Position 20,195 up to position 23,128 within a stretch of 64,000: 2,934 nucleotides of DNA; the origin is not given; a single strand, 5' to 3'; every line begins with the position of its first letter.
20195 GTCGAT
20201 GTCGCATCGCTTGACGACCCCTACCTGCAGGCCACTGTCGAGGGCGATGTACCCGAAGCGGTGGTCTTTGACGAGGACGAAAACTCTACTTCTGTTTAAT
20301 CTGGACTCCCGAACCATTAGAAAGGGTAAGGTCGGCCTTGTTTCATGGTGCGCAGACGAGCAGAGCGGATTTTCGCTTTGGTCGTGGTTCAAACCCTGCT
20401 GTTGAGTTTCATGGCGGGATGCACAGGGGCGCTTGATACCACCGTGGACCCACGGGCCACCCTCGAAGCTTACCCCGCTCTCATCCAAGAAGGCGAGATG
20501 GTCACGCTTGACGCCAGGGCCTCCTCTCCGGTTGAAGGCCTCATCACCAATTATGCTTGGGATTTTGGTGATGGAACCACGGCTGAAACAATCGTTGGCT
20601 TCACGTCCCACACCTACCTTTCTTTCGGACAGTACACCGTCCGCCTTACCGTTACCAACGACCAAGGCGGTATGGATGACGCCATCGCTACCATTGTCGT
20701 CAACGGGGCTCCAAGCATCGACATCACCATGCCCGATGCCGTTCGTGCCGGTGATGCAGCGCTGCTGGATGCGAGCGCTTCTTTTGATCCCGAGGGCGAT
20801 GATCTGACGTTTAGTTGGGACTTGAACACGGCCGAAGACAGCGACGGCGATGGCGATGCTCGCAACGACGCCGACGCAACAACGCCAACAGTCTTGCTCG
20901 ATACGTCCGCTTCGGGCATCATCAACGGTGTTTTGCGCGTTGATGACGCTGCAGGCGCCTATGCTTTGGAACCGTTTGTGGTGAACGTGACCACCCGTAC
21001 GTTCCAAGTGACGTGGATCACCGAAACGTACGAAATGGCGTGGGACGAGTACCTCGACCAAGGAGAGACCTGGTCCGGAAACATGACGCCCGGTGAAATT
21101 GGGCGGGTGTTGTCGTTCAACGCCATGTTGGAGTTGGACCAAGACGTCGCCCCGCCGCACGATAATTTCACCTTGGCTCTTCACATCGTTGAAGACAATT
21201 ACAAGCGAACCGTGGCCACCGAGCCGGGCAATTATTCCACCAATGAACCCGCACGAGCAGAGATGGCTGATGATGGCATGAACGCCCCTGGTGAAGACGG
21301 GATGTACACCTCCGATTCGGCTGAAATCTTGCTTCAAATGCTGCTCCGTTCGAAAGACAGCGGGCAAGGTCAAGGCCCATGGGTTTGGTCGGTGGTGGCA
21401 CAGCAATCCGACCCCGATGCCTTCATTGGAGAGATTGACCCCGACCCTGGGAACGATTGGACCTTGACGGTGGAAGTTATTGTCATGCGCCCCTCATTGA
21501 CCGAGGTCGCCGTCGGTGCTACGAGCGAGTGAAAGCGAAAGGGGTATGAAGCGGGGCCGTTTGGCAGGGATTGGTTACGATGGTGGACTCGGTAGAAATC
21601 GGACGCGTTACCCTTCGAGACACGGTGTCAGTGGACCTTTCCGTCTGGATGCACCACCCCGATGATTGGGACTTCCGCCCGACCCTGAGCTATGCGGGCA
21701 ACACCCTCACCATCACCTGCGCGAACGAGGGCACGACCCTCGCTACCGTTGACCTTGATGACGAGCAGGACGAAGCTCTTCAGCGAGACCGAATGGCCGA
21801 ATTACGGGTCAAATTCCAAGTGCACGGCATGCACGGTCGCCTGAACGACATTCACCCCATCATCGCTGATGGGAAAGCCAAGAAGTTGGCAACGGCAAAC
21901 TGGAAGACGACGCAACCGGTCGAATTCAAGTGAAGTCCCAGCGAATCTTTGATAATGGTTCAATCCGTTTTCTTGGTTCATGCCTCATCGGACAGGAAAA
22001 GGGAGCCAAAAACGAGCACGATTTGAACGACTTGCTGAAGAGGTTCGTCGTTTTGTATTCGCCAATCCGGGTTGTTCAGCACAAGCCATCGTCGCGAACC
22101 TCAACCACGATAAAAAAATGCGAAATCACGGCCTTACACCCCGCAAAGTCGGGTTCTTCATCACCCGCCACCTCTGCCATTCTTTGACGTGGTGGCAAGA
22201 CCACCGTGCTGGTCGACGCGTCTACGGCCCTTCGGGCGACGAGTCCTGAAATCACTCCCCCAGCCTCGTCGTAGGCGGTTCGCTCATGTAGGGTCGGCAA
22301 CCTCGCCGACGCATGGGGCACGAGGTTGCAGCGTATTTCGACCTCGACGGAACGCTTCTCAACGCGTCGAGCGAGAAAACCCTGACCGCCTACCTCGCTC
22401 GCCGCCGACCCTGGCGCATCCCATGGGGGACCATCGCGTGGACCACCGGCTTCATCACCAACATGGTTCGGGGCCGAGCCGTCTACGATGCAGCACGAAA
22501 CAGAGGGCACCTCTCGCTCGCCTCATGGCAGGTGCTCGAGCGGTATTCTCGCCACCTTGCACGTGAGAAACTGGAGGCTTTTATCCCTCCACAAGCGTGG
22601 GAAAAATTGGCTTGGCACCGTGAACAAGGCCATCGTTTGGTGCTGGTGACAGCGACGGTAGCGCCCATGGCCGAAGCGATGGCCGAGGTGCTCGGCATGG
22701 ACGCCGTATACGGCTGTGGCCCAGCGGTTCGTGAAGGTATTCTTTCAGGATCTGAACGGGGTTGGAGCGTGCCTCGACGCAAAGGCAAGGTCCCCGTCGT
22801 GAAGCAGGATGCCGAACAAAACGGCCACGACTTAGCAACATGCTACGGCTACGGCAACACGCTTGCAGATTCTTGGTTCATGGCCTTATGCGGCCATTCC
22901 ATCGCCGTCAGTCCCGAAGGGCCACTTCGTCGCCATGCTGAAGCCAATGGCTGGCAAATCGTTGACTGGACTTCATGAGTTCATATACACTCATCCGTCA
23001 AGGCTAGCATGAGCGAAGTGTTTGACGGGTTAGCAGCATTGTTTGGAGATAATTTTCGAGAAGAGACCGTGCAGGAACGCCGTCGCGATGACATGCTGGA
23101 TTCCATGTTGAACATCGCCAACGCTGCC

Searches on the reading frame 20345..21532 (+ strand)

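Call 60: search_protein_families(library=pfam, proteins=[window:20345-21532:+], max_evalue=0.00001)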
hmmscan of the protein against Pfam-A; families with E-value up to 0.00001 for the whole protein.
window:20345-21532:+ (395 aa): 3 families
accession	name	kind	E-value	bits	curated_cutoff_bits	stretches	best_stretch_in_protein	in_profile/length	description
PF18911.6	PKD_4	-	3.1e-25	88.5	27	1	35-116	3-82/85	PKD domain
PF00801.26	PKD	-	2e-16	60.2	23.5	1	39-114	3-76/80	PKD domain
PF22352.2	K319L-like_PKD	-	4.2e-09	36.7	27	1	47-119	7-84/84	K319L-like, PKD domain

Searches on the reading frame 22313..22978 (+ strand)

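Call 60: search_protein_families(library=pfam, proteins=[window:22313-22978:+], max_evalue=0.00001)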
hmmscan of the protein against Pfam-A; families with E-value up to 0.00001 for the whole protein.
window:22313-22978:+ (221 aa): 1 family
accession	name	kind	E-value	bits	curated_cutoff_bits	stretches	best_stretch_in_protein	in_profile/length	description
PF12710.13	HAD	-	4.2e-25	89.7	27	1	8-186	2-184/189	haloacid dehalogenase-like hydrolase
